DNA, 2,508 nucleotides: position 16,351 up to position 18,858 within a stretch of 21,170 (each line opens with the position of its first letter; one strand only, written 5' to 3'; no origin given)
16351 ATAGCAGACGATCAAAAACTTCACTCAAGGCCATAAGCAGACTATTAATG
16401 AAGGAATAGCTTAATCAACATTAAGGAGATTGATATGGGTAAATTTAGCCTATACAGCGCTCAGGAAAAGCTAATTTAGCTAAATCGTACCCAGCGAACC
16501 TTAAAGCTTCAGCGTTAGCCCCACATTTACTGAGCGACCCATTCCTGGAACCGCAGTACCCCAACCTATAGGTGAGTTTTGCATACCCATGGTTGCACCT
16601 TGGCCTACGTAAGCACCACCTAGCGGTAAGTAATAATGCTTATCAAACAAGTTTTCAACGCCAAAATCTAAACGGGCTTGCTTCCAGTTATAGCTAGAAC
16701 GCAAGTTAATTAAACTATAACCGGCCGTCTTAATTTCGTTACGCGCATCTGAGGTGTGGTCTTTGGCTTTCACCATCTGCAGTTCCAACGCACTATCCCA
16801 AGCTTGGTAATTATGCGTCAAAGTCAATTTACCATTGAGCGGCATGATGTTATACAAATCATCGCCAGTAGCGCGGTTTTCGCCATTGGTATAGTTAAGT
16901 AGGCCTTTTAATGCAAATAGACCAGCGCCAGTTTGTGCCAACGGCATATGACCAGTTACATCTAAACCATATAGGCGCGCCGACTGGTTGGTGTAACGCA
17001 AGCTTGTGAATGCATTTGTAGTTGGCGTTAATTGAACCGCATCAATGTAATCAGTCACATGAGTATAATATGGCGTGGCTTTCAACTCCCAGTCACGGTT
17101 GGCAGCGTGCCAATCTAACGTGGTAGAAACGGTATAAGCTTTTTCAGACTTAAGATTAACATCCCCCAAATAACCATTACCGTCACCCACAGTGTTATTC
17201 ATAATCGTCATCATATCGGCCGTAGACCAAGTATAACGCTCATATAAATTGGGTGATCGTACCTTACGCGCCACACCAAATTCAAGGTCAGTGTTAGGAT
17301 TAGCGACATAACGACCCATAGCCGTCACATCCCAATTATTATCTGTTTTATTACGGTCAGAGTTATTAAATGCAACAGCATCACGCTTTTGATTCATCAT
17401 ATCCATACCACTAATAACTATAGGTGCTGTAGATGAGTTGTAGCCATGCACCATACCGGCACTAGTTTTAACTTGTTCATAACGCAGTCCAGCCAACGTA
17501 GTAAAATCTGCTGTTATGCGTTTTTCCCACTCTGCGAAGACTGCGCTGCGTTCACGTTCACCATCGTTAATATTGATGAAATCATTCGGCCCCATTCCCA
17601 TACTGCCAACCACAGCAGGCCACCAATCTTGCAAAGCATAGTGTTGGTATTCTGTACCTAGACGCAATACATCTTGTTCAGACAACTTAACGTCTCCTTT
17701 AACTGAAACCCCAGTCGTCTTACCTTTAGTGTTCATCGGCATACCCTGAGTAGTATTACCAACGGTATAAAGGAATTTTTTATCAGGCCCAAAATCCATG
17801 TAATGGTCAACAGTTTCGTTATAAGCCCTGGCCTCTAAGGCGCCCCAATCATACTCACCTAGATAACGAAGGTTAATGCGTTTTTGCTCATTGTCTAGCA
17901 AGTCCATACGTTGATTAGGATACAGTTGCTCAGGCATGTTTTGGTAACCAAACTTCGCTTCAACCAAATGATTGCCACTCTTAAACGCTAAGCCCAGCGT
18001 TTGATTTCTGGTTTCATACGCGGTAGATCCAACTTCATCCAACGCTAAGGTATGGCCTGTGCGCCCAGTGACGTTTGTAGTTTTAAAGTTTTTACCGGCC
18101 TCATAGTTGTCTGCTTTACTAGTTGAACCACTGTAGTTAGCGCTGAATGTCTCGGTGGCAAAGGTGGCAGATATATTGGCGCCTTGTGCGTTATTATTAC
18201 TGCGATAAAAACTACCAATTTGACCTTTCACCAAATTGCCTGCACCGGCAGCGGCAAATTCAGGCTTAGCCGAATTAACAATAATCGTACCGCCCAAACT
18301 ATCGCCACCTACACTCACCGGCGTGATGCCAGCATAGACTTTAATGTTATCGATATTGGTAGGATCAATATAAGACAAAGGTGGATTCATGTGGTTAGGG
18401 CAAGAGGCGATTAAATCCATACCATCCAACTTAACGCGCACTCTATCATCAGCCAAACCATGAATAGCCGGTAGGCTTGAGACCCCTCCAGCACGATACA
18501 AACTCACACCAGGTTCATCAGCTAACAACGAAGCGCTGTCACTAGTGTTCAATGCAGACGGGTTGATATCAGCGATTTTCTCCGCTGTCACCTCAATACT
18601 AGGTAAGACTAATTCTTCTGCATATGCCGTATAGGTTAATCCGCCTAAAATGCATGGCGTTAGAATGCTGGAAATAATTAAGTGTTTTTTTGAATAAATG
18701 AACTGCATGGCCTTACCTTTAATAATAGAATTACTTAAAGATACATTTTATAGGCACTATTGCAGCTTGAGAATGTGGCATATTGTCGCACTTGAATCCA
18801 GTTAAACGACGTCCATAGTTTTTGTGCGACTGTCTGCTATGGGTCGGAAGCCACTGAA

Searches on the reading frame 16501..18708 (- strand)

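Call 94: search_protein_families(library=pfam, proteins=[L131:6722-7438:-], max_evalue=0.01)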
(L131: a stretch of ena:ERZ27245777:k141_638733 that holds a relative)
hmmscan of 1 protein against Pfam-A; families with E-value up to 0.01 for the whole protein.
L131:6722-7438:- (238 aa): 2 families
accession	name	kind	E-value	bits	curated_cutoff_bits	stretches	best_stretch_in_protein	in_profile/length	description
PF01051.27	Rep3_N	-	8e-12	46.2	22.4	1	7-66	83-141/141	Initiator Replication protein, WH1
PF21205.3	Rep3_C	-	4.4e-08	33.7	21.1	1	78-136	2-58/59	Initiator Rep protein, WH2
